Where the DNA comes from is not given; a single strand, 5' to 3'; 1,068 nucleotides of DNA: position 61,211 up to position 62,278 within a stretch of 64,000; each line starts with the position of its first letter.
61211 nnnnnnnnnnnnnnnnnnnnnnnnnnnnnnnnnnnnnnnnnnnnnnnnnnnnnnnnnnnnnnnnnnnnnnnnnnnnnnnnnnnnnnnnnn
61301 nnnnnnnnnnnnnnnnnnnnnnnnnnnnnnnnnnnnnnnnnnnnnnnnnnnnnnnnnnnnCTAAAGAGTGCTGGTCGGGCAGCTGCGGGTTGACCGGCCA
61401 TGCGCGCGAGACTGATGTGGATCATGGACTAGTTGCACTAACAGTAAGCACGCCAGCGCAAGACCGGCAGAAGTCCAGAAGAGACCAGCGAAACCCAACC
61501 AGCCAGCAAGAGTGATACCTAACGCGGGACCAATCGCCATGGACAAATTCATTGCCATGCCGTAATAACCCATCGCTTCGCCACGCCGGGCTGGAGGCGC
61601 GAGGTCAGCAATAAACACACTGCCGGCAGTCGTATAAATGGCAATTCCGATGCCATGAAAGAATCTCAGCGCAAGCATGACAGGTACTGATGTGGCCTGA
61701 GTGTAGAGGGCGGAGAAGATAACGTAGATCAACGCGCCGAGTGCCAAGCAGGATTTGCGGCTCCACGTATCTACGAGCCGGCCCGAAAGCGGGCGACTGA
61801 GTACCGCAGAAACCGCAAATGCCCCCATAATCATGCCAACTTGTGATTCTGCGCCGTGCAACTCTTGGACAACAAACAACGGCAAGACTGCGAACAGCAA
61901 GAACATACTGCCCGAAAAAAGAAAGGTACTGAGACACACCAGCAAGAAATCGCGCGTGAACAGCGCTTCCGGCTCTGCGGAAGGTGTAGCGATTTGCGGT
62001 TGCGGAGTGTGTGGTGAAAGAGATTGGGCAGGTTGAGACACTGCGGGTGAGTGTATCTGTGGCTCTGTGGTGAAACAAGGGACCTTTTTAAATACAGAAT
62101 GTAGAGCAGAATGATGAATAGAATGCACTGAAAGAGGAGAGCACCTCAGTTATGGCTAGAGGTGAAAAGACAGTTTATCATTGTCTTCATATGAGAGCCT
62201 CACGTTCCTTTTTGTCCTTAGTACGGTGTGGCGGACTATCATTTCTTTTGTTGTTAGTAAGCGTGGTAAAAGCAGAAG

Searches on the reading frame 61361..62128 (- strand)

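Call 6: search_protein_families(library=pfam, proteins=[window:61361-62128:-], max_evalue=0.01)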
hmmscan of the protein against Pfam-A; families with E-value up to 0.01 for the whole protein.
window:61361-62128:- (255 aa): 6 families
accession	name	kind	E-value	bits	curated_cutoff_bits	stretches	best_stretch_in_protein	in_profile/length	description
PF07690.21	MFS_1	-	5.8e-38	131.1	33.4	1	64-241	1-180/347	Major Facilitator Superfamily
PF00083.30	Sugar_tr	-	4.9e-13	49.2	22.3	1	93-231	44-188/452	Sugar (and other) transporter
PF05977.19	MFS_3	-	3.7e-08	32.7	27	1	116-227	66-182/524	Transmembrane secretion effector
PF13347.12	MFS_2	-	4e-08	32.7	27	1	58-212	223-385/427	MFS/sugar transport protein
PF12832.13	MFS_1_like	-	6.5e-06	25.9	25.2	1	50-210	203-360/373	MFS_1 like family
PF03209.21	PUCC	-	0.0016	18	21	1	94-210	251-362/401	PUCC protein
